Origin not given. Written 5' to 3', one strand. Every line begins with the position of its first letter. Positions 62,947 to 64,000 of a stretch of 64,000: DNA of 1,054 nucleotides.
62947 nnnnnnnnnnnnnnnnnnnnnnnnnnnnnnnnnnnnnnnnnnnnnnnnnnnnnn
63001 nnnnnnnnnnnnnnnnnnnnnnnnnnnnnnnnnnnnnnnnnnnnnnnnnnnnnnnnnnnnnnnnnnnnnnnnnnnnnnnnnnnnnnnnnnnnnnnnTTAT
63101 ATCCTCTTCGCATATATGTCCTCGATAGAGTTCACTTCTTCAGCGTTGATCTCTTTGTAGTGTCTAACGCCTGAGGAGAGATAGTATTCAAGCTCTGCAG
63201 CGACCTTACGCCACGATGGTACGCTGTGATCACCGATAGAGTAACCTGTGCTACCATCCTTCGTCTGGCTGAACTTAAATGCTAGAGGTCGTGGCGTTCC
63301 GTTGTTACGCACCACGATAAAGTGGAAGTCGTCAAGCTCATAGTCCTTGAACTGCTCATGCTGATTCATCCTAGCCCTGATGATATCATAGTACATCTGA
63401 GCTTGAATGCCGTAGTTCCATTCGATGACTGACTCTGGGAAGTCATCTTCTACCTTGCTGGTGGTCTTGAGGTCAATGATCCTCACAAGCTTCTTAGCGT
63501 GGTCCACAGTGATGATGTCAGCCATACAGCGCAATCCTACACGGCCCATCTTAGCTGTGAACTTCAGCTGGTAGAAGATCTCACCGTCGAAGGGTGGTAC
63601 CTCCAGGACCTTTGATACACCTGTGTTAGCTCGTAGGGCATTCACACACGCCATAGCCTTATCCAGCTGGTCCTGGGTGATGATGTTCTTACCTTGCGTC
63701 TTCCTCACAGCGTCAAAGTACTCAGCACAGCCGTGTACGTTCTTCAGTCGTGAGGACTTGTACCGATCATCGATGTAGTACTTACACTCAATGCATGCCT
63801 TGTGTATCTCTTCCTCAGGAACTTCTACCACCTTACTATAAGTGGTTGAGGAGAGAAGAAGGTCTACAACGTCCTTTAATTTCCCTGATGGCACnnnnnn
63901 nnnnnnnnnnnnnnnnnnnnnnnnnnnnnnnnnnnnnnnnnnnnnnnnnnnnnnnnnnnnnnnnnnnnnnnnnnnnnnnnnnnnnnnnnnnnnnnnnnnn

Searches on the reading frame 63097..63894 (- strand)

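Call 76: search_protein_families(library=pfam, proteins=[window:63097-63894:-], max_evalue=0.01)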
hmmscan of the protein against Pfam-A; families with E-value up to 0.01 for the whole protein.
window:63097-63894:- (265 aa): 3 families
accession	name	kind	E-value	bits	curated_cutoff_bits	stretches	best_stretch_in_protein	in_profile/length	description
PF12684.13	DUF3799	-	1.6e-07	31.8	26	1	59-180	58-172/233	PDDEXK-like domain of unknown function (DUF3799)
PF12705.13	PDDEXK_1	-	0.00032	21.2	22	1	107-179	114-176/247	PD-(D/E)XK nuclease superfamily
PF14449.11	PT-TG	-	0.007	16.8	23.5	0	58-97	17-57/68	Pre-toxin TG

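Call 77: search_protein_families(library=phrogs, proteins=[window:63097-63894:-], max_evalue=0.001)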
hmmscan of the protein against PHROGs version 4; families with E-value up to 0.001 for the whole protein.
window:63097-63894:- (265 aa): 2 families
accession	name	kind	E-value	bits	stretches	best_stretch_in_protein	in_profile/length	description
phrog_412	-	DNA, RNA and nucleotide metabolism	1.2e-19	71.9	1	41-208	222-362/440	exonuclease VIII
phrog_607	-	DNA, RNA and nucleotide metabolism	9.6e-07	28.4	1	61-198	701-817/883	exonuclease VII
